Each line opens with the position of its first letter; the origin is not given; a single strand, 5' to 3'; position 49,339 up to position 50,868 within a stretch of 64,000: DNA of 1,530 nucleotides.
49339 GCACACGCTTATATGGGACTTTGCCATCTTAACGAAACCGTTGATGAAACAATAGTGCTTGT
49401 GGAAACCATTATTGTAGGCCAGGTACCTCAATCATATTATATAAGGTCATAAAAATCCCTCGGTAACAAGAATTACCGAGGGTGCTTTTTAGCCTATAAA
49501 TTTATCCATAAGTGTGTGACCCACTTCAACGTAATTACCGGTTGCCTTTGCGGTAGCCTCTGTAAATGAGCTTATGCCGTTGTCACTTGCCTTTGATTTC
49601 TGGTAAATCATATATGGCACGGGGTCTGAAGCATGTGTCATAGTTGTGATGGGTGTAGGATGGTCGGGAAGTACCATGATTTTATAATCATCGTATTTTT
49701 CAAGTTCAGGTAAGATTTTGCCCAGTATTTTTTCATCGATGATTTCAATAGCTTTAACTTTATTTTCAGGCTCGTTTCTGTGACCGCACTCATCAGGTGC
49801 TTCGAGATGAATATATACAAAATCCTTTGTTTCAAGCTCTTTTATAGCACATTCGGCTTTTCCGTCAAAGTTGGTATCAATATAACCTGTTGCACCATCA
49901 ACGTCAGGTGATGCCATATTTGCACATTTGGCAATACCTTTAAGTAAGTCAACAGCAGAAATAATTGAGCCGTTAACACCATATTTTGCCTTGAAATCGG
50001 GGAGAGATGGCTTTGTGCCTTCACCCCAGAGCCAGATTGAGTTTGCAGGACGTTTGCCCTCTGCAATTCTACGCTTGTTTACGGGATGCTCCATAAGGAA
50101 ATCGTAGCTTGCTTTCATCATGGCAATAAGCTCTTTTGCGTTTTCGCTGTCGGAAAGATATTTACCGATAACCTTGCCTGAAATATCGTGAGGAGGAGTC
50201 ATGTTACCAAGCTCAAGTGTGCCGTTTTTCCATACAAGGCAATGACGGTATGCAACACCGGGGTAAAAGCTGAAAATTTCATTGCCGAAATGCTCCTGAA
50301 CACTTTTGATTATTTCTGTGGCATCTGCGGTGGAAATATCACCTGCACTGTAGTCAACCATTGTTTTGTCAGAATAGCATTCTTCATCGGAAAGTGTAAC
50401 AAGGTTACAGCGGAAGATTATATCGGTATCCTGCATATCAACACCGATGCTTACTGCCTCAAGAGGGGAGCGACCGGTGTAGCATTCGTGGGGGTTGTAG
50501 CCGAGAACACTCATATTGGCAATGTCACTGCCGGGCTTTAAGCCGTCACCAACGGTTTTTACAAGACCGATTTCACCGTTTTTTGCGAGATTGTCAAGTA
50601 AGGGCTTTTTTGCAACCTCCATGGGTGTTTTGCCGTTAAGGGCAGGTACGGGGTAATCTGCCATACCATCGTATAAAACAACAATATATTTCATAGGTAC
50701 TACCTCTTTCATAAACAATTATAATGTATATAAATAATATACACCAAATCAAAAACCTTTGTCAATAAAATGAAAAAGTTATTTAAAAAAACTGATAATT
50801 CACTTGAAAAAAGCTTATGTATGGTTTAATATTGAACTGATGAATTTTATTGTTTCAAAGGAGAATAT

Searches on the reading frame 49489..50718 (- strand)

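Call 69: search_protein_families(library=pfam, max_evalue=0.001, proteins=[window:49489-50718:-])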
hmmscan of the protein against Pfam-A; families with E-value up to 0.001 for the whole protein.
window:49489-50718:- (409 aa): 2 families
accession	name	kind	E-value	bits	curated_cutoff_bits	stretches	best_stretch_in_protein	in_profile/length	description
PF10143.14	PhosphMutase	-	9.3e-61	205.1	21.5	1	45-214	1-170/170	2,3-bisphosphoglycerate-independent phosphoglycerate mutase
PF01676.23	Metalloenzyme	-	7.8e-42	143.9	24.3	1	9-407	1-248/252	Metalloenzyme superfamily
